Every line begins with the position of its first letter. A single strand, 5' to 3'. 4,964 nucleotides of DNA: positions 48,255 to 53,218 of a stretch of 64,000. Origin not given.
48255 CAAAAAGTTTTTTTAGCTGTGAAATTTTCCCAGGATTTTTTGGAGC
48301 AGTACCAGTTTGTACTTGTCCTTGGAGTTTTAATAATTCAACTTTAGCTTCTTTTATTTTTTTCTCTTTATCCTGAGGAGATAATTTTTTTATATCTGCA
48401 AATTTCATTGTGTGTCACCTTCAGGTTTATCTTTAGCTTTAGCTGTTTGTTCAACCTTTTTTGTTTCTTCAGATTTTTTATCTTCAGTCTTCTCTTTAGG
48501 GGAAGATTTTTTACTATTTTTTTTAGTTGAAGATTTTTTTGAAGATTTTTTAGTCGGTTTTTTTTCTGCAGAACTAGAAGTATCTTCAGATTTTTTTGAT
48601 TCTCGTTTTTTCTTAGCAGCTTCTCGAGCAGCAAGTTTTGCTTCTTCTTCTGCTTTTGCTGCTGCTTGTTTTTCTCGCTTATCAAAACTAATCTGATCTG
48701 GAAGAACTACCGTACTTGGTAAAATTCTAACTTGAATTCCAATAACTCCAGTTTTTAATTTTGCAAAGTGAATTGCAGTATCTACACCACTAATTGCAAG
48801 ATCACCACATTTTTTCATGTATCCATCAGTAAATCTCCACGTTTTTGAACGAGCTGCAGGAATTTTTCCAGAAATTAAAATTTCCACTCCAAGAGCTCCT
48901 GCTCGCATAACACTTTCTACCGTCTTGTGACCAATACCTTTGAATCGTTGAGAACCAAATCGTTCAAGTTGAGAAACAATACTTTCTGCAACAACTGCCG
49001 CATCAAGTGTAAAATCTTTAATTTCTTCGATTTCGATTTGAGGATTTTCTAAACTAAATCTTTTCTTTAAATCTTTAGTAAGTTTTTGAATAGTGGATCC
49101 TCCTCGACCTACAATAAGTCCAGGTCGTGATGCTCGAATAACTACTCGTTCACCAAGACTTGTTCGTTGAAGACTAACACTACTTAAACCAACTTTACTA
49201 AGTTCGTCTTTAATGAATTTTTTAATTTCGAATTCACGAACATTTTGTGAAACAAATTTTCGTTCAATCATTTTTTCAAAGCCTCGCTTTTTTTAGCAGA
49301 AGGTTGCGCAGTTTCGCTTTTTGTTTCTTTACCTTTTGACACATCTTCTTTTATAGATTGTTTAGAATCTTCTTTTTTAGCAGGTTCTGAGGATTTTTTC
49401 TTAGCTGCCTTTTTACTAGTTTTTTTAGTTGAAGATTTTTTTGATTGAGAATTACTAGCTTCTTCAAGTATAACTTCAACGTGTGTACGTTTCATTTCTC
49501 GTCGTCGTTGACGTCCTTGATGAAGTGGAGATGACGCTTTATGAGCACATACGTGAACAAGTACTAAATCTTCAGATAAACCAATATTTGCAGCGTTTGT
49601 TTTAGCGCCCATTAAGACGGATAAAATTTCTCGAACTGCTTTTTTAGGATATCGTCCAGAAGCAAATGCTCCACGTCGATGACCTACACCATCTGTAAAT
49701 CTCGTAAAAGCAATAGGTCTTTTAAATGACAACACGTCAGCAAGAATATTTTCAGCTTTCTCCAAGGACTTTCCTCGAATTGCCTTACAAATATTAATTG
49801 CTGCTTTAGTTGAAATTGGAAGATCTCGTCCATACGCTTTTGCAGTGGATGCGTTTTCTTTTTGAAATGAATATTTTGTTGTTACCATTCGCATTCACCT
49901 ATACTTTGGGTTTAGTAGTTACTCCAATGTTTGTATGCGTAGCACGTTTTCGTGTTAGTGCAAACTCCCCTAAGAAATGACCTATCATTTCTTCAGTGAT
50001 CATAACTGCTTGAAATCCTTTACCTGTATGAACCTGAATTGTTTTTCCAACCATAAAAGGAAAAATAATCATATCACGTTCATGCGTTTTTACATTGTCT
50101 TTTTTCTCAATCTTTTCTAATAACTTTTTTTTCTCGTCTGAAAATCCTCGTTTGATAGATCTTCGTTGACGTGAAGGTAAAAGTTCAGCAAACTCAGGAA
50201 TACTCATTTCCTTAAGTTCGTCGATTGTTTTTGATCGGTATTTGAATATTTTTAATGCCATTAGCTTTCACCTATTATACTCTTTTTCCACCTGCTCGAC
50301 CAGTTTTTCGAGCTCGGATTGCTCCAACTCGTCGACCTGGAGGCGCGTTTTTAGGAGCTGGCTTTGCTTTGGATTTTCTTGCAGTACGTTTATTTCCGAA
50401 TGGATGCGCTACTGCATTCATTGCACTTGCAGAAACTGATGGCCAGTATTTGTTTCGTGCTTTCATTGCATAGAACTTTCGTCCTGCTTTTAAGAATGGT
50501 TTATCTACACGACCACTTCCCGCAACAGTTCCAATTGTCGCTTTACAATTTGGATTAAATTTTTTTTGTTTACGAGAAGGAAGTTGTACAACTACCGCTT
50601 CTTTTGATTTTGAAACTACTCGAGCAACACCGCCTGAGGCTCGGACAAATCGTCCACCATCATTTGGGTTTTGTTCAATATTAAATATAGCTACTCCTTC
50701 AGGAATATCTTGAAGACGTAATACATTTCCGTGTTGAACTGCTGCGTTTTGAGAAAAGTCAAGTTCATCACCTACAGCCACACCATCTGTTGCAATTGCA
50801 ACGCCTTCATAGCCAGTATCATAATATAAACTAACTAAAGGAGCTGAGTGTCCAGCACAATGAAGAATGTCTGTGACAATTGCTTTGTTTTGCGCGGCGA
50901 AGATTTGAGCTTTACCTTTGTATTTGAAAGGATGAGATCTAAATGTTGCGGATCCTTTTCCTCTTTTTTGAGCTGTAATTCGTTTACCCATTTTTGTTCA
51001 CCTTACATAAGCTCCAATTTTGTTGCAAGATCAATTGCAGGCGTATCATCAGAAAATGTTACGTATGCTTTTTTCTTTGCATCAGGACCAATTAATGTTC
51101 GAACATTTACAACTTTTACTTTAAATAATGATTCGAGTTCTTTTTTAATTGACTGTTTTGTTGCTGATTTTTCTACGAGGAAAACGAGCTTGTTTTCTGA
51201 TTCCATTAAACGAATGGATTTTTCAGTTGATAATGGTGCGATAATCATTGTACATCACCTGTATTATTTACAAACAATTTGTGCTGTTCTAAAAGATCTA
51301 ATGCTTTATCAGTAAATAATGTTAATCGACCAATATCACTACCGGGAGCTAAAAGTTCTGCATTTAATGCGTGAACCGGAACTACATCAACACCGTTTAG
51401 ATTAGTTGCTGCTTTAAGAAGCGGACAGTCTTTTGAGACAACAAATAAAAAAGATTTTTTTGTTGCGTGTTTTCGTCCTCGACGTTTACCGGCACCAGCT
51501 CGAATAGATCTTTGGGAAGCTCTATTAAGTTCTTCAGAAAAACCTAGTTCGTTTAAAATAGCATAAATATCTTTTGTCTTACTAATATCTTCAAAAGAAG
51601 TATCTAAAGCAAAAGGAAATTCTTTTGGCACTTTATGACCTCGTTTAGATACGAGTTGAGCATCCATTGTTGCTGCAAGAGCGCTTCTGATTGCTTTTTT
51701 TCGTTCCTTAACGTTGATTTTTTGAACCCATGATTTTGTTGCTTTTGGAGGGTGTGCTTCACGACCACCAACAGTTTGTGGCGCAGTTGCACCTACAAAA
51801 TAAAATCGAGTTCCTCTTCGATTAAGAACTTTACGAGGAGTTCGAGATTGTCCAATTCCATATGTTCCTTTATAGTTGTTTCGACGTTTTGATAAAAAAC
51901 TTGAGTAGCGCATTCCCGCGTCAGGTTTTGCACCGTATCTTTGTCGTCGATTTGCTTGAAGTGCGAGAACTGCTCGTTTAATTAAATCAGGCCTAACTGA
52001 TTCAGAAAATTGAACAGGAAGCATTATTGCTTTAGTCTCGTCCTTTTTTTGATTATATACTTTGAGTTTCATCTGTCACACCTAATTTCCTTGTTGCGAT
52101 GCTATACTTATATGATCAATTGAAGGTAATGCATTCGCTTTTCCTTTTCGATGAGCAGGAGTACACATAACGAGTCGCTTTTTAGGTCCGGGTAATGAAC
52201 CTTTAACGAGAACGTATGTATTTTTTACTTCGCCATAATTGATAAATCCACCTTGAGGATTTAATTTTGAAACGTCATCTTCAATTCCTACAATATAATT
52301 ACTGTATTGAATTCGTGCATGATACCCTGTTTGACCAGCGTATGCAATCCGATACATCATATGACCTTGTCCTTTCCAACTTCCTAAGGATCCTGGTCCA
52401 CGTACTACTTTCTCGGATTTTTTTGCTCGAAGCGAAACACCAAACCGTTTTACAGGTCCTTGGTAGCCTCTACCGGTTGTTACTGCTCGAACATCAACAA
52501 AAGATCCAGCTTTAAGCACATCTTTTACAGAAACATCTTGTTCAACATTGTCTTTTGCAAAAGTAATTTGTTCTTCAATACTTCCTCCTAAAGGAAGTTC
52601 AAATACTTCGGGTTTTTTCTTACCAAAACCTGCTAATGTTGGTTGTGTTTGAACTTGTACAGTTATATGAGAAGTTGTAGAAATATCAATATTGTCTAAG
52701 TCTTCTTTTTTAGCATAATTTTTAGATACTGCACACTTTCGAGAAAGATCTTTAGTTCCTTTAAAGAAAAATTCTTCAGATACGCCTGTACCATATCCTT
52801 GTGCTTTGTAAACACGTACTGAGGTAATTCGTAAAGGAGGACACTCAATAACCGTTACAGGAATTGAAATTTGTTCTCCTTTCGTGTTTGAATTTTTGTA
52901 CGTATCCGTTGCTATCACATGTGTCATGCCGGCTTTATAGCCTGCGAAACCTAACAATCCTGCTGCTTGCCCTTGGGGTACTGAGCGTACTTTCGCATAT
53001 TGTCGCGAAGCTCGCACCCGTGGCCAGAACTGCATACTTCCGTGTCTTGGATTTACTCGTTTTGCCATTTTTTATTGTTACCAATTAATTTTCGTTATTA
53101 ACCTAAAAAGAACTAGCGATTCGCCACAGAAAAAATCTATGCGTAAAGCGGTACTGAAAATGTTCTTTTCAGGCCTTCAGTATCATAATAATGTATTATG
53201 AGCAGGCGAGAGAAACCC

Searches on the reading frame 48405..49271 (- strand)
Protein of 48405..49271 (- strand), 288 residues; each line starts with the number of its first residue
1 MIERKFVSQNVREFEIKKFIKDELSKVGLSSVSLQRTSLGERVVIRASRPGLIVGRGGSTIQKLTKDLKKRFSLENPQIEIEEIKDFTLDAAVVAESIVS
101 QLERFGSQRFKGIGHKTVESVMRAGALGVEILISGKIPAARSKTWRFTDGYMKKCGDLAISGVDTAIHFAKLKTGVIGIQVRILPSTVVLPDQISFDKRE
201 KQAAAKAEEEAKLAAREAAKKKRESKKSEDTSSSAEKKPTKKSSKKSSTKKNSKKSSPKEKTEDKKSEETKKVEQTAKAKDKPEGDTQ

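Call 61: search_protein_families(library=pfam, proteins=[window:48405-49271:-], max_evalue=0.00001)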
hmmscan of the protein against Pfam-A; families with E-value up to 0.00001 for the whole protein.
window:48405-49271:- (288 aa): 2 families
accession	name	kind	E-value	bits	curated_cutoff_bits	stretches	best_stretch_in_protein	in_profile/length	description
PF07650.23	KH_2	-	5.5e-16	58.6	22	1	15-85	1-74/78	KH domain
PF00189.25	Ribosomal_S3_C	-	1.7e-15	57.8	34.1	1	108-183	9-83/83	Ribosomal protein S3, C-terminal domain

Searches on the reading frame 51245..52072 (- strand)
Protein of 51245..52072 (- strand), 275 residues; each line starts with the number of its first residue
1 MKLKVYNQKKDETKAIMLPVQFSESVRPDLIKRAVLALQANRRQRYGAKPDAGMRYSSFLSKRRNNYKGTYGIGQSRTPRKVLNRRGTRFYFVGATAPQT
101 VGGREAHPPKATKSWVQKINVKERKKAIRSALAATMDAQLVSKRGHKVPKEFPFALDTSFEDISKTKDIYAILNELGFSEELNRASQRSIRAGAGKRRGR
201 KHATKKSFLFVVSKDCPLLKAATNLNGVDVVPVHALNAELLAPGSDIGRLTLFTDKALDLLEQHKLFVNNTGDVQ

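Call 61: search_protein_families(library=pfam, proteins=[window:51245-52072:-], max_evalue=0.00001)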
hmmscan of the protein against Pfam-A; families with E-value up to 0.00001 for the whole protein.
window:51245-52072:- (275 aa): 1 family
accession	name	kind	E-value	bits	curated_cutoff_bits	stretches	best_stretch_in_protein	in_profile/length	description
PF00573.27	Ribosomal_L4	-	4.7e-36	124.7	25.8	1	19-263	5-189/190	Ribosomal protein L4/L1 family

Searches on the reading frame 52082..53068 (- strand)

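Call 61: search_protein_families(library=pfam, proteins=[window:52082-53068:-], max_evalue=0.00001)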
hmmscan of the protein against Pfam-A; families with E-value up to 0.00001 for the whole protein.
window:52082-53068:- (328 aa): 1 family
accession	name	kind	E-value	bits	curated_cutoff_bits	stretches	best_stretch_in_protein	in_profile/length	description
PF00297.29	Ribosomal_L3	-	2.5e-63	214.7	22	1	5-327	7-369/369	Ribosomal protein L3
